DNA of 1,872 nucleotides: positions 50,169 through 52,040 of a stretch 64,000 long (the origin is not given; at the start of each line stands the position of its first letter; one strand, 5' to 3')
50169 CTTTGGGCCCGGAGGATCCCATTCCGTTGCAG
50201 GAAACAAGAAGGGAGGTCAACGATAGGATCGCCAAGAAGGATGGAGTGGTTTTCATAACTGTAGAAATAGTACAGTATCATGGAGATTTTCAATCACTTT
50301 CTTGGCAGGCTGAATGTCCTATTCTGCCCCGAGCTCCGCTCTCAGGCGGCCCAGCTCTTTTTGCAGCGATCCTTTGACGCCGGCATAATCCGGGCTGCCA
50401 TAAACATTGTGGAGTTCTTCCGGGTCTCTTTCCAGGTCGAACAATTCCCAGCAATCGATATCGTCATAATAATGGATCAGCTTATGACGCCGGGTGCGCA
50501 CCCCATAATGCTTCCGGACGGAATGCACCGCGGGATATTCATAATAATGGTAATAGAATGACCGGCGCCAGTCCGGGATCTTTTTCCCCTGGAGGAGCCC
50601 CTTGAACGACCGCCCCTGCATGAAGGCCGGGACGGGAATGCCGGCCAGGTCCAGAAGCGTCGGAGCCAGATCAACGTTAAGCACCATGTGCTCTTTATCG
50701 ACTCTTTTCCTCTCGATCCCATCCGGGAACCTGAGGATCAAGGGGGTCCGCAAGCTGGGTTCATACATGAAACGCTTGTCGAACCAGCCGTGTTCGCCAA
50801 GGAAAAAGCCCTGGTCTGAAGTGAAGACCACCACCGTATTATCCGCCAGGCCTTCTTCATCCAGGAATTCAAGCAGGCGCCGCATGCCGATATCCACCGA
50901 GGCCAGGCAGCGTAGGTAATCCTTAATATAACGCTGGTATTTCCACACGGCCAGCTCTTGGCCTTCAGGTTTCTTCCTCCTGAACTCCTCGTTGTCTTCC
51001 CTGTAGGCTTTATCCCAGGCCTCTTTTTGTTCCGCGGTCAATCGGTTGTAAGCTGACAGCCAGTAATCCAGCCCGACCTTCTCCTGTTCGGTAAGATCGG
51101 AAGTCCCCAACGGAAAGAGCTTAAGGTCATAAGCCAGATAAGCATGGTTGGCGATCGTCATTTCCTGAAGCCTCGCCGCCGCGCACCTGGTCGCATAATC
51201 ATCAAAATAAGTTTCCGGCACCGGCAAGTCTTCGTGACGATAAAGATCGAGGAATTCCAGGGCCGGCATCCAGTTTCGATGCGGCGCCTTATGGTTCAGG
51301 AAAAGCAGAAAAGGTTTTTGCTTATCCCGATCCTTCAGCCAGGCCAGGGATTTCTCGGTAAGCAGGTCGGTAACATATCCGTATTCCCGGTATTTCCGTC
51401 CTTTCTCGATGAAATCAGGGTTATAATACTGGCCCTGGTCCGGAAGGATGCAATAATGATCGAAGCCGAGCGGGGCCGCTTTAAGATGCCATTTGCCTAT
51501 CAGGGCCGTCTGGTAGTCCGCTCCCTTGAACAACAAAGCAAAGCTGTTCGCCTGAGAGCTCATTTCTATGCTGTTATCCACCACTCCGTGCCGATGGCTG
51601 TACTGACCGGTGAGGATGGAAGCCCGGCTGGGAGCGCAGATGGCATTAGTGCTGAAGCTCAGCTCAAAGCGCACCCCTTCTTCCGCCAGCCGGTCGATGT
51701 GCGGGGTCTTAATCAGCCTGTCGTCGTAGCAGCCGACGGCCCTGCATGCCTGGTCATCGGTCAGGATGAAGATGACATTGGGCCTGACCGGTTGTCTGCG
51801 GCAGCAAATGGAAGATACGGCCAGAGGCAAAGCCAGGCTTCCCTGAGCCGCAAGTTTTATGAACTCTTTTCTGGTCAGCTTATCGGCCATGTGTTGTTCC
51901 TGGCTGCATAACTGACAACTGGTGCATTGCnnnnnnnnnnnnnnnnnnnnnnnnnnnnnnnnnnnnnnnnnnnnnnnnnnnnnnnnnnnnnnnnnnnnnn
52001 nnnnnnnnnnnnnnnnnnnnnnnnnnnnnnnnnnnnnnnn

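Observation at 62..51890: Sulfated fucose-containing glycan utilisation locus organised without SusC/SusD, in an Acidobacteria-like high-GC genome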

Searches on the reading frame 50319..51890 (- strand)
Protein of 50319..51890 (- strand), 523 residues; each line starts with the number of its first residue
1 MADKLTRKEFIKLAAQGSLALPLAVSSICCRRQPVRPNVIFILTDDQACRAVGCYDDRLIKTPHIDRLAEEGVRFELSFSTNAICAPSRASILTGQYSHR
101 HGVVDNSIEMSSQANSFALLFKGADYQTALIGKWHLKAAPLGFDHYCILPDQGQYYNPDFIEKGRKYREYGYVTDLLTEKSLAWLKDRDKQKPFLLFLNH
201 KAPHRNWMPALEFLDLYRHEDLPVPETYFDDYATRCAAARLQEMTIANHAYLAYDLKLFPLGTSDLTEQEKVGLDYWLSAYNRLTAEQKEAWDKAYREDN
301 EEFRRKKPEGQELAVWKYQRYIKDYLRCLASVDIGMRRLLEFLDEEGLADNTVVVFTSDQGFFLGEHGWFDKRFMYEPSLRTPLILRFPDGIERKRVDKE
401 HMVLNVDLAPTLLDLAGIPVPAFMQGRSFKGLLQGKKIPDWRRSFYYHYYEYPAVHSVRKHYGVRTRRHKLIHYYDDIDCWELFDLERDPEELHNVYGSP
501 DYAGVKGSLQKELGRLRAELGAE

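Call 6: search_protein_families(library=pfam, proteins=[window:50319-51890:-])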
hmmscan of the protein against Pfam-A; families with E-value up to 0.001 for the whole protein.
window:50319-51890:- (523 aa): 3 families
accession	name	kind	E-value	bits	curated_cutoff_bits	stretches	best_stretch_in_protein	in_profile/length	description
PF16347.10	SGSH_C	-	1e-67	227.5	29.3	1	365-518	1-153/154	N-sulphoglucosamine sulphohydrolase, C-terminal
PF00884.28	Sulfatase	-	2e-52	178.8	25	1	37-418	1-301/301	Sulfatase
PF01663.27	Phosphodiest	-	6.5e-14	52.7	23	1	61-108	19-67/342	Type I phosphodiesterase / nucleotide pyrophosphatase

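Call 15: search_solved_structures(query=window:50319-51890:-, max_evalue=1e-10)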
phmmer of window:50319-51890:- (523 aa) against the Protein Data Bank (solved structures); distinct sequences matched with E-value up to 1e-10: 83 (the best 60 are shown).
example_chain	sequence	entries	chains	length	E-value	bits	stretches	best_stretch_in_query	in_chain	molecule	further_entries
5g2v_A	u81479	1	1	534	3.9e-154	517.5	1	32-515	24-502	N-ACETYLGLUCOSAMINE-6-SULFATASE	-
7p24_AAA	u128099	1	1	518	5.4e-151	507.1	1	37-518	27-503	Mucin-desulfating sulfatase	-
9s03_A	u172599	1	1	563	8.1e-145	486.7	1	35-518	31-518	Putative sulfatase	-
7ebp_A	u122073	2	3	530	2.7e-116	392.6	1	35-517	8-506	Sulfatase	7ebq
9s8y_A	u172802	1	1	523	1.2e-115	390.4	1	36-517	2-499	Sulfatase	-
7lha_A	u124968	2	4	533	2.3e-91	310.3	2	311-476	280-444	Exo-L-galactose-6-sulfatase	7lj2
7snj_A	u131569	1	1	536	1.1e-87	298.2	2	310-476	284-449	Arylsulfatase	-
7sno_A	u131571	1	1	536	8.1e-87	295.3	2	310-476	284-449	Arylsulfatase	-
6hr5_A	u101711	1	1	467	1e-50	176.2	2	317-519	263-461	Alpha-L-rhamnosidase/sulfatase (GH78)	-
9ihk_D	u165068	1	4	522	6.2e-45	157.1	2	320-515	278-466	Sulfatase_S1_30A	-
2qzu_A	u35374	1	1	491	7.1e-44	153.6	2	318-497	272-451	Putative sulfatase yidJ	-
7oz8_AAA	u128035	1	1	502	6.1e-40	140.6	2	317-522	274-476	Choline-sulfatase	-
7stt_A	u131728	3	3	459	4.1e-39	137.9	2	328-502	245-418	N-acetylgalactosamine-6-sulfatase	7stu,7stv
9fo1_A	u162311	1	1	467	1.8e-38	135.8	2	324-515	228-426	k-carrageenan sulfatase S1_16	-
4upl_A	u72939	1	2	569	1.2e-37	133.1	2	322-513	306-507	SULFATASE FAMILY PROTEIN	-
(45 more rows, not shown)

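Call 87: search_protein_families(library=ncbifam, proteins=[window:50319-51890:-], max_evalue=1e-10)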
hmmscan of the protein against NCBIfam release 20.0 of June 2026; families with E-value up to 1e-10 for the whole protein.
window:50319-51890:- (523 aa): 4 families
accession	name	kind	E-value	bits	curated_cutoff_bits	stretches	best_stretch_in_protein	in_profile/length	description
NF010322.0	PRK13759.1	equivalog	8.8e-70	235.6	481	2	289-512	235-452/486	arylsulfatase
TIGR03417.1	chol_sulfatase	equivalog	7.2e-53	180.2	433.45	2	319-511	249-434/500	choline-sulfatase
NF045661.1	HdlasePehA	equivalog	4.5e-47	160.8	900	2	302-505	261-473/506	phosphoric/sulfuric ester hydrolase PehA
NF052527.1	Mn_arylsulf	exception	1.3e-39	136.5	850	2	317-513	259-448/479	manganese-dependent arylsulfatase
